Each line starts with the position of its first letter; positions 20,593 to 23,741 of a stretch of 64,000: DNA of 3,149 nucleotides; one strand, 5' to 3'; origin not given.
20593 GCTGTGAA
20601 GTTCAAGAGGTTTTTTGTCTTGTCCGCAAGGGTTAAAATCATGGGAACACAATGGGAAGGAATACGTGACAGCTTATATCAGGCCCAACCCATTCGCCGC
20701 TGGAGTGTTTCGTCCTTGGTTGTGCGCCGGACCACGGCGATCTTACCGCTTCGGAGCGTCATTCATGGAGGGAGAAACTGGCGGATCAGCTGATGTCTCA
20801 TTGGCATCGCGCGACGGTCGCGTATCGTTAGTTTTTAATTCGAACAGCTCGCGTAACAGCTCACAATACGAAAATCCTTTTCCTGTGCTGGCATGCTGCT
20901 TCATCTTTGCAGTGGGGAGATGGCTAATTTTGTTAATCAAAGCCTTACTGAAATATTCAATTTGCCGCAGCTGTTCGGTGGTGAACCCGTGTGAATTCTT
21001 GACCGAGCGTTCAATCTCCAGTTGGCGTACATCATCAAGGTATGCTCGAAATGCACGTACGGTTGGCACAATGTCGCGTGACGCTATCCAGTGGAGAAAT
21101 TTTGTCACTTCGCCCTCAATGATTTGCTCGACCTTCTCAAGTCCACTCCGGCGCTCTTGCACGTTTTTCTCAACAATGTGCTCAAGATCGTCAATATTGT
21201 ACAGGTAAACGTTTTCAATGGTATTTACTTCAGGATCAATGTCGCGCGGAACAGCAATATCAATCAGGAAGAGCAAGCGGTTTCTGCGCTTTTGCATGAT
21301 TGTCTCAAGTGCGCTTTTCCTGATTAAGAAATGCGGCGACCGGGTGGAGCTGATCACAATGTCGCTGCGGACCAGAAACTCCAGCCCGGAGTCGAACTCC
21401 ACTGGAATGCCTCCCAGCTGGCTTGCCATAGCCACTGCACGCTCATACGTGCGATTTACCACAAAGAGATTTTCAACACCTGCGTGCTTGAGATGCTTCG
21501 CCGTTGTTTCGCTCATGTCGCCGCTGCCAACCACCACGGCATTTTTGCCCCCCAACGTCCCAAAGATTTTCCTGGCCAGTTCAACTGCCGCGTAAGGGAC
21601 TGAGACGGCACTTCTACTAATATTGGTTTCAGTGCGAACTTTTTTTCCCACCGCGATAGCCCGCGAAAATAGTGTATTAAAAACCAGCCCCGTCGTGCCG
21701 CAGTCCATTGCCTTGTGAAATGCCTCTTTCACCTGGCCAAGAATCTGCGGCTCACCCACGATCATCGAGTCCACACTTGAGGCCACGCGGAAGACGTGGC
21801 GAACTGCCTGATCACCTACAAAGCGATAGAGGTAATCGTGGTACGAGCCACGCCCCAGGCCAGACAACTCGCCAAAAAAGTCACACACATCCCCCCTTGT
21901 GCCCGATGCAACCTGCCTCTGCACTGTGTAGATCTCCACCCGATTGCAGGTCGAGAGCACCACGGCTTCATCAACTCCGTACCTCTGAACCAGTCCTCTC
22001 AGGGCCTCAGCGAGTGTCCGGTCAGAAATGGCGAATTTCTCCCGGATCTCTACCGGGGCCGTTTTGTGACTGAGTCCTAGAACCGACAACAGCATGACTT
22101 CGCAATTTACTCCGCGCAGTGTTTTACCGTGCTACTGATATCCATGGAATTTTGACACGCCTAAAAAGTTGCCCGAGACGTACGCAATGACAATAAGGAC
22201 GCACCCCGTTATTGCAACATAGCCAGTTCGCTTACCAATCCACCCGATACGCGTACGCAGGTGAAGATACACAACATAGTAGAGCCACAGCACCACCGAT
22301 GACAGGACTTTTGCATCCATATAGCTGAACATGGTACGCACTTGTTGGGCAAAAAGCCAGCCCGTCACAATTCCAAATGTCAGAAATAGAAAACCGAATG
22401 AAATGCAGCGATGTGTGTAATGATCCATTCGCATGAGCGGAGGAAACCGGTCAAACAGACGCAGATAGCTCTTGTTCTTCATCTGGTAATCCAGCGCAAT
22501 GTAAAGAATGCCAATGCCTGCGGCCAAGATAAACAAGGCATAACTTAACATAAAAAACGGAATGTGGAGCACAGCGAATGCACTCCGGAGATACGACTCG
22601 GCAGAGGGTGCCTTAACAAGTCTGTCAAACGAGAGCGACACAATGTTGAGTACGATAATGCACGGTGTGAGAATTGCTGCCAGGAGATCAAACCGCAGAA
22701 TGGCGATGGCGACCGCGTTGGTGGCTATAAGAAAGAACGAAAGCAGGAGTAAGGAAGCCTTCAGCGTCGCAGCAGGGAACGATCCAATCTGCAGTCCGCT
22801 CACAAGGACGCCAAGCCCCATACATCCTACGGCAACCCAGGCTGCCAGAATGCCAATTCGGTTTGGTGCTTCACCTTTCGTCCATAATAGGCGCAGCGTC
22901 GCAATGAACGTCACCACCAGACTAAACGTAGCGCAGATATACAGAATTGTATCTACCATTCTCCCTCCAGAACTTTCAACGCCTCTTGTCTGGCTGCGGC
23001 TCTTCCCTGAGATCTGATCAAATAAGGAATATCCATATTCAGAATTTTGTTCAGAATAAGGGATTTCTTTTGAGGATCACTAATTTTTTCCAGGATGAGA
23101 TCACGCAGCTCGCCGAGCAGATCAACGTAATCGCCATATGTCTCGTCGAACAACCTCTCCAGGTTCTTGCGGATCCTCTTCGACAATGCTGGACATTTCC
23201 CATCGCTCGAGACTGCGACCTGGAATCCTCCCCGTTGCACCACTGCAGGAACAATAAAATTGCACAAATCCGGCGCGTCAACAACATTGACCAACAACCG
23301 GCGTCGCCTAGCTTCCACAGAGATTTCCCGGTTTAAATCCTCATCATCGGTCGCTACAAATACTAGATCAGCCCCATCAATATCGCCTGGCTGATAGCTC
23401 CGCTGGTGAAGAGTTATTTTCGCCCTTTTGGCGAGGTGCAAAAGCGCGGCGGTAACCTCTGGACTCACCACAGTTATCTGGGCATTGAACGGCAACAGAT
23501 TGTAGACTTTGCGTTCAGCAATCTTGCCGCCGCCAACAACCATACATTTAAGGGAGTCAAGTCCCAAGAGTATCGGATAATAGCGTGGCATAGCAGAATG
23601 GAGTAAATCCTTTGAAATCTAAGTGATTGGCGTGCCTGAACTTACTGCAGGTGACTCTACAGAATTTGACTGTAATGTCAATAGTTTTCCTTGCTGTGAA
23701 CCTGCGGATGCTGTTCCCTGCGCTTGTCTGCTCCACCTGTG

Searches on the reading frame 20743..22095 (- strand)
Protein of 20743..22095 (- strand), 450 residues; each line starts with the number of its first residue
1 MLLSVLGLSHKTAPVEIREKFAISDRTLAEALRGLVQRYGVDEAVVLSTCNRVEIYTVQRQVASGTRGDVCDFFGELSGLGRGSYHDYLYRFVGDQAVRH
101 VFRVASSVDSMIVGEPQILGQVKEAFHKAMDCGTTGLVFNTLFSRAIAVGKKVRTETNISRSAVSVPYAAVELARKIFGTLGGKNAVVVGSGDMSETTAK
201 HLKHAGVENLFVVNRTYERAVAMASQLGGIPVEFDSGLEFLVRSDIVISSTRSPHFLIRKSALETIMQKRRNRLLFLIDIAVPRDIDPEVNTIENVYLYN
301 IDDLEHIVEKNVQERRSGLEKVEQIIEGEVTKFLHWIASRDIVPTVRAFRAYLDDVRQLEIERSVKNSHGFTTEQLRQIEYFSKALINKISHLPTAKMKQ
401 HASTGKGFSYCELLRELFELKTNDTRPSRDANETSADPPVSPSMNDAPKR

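Call 25: search_protein_families(library=pfam, proteins=[window:20743-22095:-], max_evalue=0.00001)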
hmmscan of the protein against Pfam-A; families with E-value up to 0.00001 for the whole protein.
window:20743-22095:- (450 aa): 3 families
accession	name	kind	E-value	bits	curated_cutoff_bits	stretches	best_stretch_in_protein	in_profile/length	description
PF05201.20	GlutR_N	-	1.6e-51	174.5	27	1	6-157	1-151/151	Glutamyl-tRNAGlu reductase, N-terminal domain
PF01488.26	Shikimate_DH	-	9.9e-42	142.7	24.3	1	172-307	1-138/138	Shikimate / quinate 5-dehydrogenase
PF00745.25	GlutR_dimer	-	1.3e-23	83.6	22.9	1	321-420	1-99/99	Glutamyl-tRNAGlu reductase, dimerisation domain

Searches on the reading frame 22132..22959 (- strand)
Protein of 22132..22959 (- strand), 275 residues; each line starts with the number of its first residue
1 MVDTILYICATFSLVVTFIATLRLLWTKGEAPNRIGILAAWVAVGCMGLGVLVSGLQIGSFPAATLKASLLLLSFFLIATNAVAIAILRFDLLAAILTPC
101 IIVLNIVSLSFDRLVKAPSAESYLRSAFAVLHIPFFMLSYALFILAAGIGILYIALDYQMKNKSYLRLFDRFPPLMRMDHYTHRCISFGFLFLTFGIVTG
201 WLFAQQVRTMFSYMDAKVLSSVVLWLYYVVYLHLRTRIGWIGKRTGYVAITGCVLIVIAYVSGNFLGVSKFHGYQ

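Call 25: search_protein_families(library=pfam, proteins=[window:22132-22959:-], max_evalue=0.00001)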
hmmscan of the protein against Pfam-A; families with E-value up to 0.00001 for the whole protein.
window:22132-22959:- (275 aa): 1 family
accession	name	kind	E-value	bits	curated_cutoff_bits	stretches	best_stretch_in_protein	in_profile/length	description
PF01578.25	Cytochrom_C_asm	-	2.2e-32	112.9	29.9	1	66-267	4-208/212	Cytochrome C assembly protein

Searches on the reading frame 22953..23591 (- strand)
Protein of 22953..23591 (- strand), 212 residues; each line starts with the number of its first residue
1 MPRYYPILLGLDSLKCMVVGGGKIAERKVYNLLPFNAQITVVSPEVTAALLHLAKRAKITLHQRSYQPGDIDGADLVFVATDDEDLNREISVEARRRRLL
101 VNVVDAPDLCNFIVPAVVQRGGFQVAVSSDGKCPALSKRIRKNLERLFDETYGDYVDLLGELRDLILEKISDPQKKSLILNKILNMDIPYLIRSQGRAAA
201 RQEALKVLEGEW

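Call 25: search_protein_families(library=pfam, proteins=[window:22953-23591:-], max_evalue=0.00001)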
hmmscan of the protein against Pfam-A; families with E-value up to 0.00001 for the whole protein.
window:22953-23591:- (212 aa): 2 families
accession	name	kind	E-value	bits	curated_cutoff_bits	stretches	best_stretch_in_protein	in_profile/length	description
PF13241.12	NAD_binding_7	-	2.5e-33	115.2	22.1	1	8-116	2-104/104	Putative NAD(P)-binding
PF14824.11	Sirohm_synth_M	-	9.5e-08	31.8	25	1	120-146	1-27/28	Sirohaem biosynthesis protein central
